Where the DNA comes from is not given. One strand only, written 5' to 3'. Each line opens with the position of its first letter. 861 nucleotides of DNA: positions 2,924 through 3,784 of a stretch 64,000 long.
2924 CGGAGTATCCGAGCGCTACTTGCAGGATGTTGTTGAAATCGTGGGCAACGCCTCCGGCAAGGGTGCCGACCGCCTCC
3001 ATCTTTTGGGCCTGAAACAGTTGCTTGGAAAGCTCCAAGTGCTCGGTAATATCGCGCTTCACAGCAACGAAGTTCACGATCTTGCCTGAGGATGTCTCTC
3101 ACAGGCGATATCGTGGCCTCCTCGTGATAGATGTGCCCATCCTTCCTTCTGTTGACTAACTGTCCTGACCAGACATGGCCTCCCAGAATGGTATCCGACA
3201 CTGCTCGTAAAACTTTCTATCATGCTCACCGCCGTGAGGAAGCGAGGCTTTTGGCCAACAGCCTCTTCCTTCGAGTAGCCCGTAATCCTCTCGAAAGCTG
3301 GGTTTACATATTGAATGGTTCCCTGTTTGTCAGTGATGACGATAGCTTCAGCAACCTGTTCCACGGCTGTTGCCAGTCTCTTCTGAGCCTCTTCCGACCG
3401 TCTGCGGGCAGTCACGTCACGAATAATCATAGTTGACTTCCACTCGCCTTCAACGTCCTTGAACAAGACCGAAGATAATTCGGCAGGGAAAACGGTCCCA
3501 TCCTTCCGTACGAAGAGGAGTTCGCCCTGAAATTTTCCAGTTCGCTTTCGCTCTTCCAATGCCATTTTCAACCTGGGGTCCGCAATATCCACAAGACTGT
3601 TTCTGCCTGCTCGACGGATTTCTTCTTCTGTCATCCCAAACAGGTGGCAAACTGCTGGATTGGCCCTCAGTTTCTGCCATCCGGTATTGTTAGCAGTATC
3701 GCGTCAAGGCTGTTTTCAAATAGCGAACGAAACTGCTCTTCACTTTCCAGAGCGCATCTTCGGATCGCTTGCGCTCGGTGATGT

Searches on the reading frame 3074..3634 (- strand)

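Call 52: search_protein_families(library=pfam, proteins=[window:3074-3634:-], max_evalue=0.00001)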
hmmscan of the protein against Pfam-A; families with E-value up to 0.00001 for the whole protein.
window:3074-3634:- (186 aa): 5 families
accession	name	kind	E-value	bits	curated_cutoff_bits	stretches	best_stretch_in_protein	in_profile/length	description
PF13426.13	PAS_9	-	2.4e-17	63.5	27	2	96-134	2-40/103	PAS domain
PF00989.32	PAS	-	6e-14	52.5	22.6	1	86-129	2-45/113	PAS fold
PF13188.13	PAS_8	-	8.8e-10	38.6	21.8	1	86-128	2-41/65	PAS domain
PF08448.16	PAS_4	-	2.1e-09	38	23.1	1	92-131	2-41/110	PAS fold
PF08447.18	PAS_3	-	3.8e-06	27.5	25.6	0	109-130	3-24/89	PAS fold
